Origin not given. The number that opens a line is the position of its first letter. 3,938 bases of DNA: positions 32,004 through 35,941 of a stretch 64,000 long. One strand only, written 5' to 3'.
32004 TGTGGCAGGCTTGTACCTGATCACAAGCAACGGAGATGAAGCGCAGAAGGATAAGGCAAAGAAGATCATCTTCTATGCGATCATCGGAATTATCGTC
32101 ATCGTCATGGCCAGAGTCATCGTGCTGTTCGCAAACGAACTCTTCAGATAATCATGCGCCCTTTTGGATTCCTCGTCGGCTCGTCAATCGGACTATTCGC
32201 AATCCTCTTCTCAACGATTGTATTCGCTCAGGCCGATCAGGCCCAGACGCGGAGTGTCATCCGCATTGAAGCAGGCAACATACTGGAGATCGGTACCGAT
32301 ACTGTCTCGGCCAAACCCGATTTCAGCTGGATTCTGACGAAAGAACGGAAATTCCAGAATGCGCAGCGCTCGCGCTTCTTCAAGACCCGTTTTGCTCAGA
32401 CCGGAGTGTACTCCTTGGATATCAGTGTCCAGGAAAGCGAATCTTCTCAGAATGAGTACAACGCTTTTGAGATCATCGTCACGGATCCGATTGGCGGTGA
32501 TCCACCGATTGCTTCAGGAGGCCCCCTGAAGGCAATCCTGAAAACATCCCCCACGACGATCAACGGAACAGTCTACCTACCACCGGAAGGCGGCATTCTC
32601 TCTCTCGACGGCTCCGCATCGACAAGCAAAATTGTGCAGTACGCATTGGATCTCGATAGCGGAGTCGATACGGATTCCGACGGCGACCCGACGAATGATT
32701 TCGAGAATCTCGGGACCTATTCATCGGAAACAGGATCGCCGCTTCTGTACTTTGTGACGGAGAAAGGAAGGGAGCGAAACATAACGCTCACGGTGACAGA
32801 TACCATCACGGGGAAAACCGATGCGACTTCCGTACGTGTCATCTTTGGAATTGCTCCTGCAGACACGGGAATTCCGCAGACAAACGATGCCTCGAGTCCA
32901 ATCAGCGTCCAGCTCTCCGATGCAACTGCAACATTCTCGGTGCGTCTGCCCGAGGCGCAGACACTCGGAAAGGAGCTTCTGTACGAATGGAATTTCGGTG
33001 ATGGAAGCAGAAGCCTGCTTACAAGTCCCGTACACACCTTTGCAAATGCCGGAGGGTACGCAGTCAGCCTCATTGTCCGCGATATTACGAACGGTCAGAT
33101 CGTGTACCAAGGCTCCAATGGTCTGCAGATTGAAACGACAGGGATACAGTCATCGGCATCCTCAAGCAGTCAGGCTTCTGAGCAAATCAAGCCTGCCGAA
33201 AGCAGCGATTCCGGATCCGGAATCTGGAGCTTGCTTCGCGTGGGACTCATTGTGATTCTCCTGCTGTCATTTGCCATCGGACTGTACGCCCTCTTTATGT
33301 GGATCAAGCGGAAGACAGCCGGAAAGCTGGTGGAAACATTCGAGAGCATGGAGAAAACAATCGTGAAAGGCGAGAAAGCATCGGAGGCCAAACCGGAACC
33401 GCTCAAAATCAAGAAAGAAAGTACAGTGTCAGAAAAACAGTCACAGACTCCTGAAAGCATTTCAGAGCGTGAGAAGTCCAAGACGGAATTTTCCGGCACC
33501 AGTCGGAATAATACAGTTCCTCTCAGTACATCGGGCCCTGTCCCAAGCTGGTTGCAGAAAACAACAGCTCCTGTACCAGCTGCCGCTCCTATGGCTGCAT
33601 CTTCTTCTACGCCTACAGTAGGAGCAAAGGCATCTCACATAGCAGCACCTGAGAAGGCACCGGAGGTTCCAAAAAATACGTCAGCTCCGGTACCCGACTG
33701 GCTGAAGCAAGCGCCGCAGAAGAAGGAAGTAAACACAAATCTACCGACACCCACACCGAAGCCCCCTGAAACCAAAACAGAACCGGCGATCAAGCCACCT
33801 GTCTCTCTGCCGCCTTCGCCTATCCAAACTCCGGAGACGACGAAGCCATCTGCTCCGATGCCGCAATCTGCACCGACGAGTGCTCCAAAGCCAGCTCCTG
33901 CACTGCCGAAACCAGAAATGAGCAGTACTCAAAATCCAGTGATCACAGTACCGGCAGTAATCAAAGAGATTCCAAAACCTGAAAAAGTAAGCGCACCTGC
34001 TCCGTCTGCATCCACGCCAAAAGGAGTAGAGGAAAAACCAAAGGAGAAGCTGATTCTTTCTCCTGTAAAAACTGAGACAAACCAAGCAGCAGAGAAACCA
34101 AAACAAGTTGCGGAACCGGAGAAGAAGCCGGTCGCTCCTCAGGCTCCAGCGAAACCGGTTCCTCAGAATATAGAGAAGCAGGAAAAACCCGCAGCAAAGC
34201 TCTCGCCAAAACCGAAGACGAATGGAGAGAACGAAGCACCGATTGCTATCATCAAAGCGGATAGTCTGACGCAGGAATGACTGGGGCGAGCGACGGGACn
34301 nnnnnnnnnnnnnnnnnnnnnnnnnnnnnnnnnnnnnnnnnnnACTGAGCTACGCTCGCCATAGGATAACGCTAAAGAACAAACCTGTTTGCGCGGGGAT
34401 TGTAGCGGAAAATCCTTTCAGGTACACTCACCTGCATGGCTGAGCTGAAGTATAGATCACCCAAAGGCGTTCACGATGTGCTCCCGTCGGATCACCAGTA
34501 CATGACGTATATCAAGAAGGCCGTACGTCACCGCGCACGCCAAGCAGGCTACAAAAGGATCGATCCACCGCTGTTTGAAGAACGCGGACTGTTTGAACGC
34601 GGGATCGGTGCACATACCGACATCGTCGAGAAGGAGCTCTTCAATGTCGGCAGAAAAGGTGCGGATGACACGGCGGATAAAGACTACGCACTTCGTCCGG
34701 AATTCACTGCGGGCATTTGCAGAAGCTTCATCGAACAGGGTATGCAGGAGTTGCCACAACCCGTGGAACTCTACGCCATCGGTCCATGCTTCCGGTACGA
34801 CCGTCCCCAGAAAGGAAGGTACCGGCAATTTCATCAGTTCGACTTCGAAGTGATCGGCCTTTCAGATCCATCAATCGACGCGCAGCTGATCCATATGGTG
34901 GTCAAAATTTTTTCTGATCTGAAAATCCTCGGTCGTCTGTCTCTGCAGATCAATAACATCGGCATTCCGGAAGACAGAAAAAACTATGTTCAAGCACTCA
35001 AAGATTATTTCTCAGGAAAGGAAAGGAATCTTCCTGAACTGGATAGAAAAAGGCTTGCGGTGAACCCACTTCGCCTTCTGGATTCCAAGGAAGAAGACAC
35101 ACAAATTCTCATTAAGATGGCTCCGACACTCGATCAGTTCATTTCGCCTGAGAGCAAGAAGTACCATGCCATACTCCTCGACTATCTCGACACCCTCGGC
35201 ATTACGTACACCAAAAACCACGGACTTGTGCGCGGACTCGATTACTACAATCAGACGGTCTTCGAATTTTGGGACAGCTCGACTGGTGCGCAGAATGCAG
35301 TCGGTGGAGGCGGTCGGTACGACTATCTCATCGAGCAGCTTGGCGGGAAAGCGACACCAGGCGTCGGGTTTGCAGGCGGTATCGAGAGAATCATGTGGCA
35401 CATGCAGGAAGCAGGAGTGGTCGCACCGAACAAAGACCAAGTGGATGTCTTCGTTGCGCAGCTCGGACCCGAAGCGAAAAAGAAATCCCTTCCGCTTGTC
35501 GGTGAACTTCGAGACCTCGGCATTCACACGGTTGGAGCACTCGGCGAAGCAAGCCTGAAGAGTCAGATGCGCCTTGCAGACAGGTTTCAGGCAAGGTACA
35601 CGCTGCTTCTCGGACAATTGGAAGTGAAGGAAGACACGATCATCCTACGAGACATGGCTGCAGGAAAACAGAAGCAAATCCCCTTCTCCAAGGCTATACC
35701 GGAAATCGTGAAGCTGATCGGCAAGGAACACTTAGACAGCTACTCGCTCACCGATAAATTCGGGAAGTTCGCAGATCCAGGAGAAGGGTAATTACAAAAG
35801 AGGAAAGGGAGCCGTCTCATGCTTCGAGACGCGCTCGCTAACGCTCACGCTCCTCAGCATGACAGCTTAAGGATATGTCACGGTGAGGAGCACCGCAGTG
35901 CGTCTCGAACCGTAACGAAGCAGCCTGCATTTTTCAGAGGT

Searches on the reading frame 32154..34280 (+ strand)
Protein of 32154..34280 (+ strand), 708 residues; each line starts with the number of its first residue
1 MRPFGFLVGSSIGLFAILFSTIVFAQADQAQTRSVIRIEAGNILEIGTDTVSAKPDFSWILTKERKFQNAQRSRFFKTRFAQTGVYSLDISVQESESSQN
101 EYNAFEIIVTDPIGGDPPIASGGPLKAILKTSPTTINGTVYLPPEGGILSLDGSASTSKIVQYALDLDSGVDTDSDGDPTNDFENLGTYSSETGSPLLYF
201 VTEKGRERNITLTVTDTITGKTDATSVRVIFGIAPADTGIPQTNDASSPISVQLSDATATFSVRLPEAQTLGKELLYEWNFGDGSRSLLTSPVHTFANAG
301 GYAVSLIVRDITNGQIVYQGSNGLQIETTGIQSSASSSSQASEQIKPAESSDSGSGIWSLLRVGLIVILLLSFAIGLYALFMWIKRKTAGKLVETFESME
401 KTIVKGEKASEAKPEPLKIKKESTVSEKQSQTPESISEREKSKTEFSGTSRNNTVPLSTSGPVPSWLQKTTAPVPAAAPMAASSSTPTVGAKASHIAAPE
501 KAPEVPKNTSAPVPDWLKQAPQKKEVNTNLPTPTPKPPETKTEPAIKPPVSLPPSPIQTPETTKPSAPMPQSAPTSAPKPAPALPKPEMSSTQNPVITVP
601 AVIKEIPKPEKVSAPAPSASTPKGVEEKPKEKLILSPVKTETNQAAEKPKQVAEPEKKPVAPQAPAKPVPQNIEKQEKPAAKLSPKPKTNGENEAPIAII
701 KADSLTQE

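Call 34: search_protein_families(library=pfam, proteins=[window:32154-34280:+], max_evalue=0.001)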
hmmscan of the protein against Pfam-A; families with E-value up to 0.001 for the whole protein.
window:32154-34280:+ (708 aa): 3 families
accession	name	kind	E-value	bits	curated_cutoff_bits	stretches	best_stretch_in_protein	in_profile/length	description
PF18911.6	PKD_4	-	7.8e-14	51.9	27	1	270-313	30-73/85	PKD domain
PF00801.26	PKD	-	8.1e-09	35.8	23.5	1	257-310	15-67/80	PKD domain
PF15145.11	DUF4577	-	0.00021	21.7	27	1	341-385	43-87/128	Domain of unknown function (DUF4577)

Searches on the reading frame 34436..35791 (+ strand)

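Call 34: search_protein_families(library=pfam, proteins=[window:34436-35791:+], max_evalue=0.001)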
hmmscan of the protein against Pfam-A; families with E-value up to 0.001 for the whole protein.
window:34436-35791:+ (451 aa): 4 families
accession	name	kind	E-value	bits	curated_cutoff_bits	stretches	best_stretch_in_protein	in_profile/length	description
PF13393.11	tRNA-synt_His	-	1.4e-32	113.6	25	1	11-319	1-308/308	Histidyl-tRNA synthetase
PF00587.30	tRNA-synt_2b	-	9.5e-18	65.3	29.3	1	78-319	5-171/179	tRNA synthetase class II core domain (G, H, P, S and T)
PF03129.25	HGTP_anticodon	-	2e-09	37.9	21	1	337-426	1-93/94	Anticodon binding domain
PF00152.25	tRNA-synt_2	-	0.00018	21.1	25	0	112-271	94-244/308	tRNA synthetases class II (D, K and N)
